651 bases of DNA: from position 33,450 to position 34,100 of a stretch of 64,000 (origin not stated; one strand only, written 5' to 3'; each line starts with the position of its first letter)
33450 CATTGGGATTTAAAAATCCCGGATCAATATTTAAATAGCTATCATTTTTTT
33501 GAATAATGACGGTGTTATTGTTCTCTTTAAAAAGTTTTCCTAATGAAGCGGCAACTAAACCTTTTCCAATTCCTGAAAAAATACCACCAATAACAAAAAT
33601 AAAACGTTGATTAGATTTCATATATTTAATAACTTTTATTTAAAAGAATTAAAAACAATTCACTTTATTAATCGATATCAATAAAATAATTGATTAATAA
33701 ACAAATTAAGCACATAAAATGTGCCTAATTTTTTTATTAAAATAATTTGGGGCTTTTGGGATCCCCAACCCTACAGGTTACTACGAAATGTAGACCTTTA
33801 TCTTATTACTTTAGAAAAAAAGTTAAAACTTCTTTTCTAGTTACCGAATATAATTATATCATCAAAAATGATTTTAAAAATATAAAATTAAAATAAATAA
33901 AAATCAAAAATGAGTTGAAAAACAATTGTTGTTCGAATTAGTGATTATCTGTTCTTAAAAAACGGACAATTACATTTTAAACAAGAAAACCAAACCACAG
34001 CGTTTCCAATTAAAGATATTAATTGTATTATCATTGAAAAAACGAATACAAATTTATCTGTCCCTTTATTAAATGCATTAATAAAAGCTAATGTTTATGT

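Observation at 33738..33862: Candidate tracrRNA whose anti-repeat is interrupted by its own 9-bp hairpin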

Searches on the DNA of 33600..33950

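Call 74: search_rna_families(source=window, start=33600, end=33950, threshold=evalue, max_evalue=10, show_alignments=2)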
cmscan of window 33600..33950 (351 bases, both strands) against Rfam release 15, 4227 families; matches with E-value up to 10: 7.
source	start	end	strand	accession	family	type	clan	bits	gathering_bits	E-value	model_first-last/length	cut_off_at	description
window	33694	33740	-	RF03940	MIR9563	Gene; miRNA;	-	20.3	90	0.2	1-127/127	no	MIR9563 microRNA precursor family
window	33726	33757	+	RF04355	Plastid-atpF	Intron;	-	20.1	52.5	2.9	1-53/53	no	Plastid-atpF group II-D1 intron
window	33692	33744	-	RF00969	mir-556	Gene; miRNA;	-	19.2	84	0.52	1-88/88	no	mir-556 microRNA precursor family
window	33689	33774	+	RF00235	Plasmid_RNAIII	Gene;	-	18.1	60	1.6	1-131/131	no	Plasmid RNAIII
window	33694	33740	+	RF03940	MIR9563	Gene; miRNA;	-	16.6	90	1.8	1-127/127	no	MIR9563 microRNA precursor family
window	33701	33733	+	RF04205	MIR2606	Gene; miRNA;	-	16.6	139.7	8.3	1-165/165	no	MIR2606 microRNA precursor family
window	33700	33734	-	RF03664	MIR6288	Gene; miRNA;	-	13.8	74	8.6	1-92/92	no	MIR6288 microRNA precursor family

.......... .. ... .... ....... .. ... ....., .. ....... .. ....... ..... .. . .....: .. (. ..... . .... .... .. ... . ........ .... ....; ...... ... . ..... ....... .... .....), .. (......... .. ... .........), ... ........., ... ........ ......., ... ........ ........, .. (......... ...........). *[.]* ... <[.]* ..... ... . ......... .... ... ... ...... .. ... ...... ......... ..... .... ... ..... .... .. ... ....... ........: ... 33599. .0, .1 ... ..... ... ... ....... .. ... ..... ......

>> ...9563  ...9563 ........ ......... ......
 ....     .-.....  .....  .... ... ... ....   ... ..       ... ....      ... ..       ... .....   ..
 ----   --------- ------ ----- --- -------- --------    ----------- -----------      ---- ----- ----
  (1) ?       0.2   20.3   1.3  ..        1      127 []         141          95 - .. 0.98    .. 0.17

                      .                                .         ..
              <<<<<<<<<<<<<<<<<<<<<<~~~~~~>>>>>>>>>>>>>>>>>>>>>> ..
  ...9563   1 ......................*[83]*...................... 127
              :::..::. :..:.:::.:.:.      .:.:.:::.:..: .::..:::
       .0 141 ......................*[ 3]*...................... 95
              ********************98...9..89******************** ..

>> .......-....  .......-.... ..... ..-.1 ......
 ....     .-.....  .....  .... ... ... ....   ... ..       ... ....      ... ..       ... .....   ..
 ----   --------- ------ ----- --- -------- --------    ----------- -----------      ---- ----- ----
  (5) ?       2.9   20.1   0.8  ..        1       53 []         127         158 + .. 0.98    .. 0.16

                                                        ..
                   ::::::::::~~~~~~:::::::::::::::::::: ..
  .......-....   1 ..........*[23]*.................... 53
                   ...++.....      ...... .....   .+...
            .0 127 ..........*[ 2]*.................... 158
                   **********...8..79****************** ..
